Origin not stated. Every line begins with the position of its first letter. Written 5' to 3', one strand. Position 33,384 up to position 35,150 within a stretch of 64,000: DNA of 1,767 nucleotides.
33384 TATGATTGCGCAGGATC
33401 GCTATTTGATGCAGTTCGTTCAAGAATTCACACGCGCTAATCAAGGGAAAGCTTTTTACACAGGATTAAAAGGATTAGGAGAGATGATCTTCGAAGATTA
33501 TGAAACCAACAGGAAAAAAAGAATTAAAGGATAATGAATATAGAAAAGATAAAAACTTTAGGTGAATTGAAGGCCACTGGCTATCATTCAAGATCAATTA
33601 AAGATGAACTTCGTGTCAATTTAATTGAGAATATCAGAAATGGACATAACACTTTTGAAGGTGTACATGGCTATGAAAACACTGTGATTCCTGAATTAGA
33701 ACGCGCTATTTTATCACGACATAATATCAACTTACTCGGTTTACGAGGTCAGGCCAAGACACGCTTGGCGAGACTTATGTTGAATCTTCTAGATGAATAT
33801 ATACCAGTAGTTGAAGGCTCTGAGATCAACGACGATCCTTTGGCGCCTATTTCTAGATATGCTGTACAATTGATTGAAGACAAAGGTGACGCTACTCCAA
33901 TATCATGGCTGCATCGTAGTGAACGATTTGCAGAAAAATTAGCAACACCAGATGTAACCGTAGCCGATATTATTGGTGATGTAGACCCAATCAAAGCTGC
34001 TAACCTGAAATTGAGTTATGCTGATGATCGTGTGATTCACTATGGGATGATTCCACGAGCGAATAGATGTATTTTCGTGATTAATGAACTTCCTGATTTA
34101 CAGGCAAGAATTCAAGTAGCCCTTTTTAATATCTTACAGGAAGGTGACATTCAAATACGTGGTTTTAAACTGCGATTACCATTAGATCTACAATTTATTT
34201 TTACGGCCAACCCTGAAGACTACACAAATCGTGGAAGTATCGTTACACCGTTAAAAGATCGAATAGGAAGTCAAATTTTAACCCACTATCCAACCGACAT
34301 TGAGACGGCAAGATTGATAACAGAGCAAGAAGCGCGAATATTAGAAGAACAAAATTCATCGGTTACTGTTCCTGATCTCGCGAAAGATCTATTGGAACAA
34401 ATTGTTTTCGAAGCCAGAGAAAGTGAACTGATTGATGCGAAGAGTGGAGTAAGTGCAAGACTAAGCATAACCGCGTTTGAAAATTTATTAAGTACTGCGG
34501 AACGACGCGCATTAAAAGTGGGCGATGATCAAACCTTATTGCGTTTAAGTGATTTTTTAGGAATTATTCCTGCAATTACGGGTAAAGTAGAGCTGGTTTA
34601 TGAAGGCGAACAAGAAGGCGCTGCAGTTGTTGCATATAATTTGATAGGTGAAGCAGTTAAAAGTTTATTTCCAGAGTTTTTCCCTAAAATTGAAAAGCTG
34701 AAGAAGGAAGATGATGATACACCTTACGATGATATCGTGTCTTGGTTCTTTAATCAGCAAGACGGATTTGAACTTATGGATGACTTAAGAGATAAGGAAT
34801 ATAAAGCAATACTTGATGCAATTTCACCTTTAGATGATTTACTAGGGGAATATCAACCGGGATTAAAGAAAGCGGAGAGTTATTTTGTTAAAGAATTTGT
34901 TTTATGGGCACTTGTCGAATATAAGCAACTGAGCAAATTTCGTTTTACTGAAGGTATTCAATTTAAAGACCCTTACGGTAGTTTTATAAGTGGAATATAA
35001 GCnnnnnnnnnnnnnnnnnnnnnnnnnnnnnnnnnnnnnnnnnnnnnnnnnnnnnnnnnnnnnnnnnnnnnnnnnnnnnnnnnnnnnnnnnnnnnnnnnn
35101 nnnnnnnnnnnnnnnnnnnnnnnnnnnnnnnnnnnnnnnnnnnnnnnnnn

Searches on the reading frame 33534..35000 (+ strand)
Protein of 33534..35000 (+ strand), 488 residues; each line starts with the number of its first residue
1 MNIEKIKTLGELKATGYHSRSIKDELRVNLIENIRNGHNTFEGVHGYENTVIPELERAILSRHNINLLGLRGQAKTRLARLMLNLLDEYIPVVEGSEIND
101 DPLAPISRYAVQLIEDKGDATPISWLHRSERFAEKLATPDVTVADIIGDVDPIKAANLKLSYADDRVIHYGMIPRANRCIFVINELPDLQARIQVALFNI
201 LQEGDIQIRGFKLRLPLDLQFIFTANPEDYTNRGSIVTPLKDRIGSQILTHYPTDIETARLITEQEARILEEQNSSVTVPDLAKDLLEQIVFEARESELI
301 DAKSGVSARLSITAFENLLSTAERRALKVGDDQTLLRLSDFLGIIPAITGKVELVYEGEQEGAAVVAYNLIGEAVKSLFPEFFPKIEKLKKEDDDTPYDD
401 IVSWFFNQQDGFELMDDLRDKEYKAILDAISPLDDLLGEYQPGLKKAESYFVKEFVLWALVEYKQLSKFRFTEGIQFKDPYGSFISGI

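Call 77: search_protein_families(library=pfam, max_evalue=0.001, proteins=[window:33534-35000:+])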
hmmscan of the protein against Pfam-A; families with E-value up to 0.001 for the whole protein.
window:33534-35000:+ (488 aa): 3 families
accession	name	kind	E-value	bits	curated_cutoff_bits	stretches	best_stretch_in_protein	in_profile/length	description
PF07728.20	AAA_5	-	1.7e-06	28.5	22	0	131-243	27-138/139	AAA domain (dynein-related subfamily)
PF01078.27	Mg_chelatase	-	0.00011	22.1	20.3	0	169-228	98-159/207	Magnesium chelatase, subunit ChlI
PF00158.32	Sigma54_activat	-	0.00016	21.9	20.2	0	167-226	83-142/168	Sigma-54 interaction domain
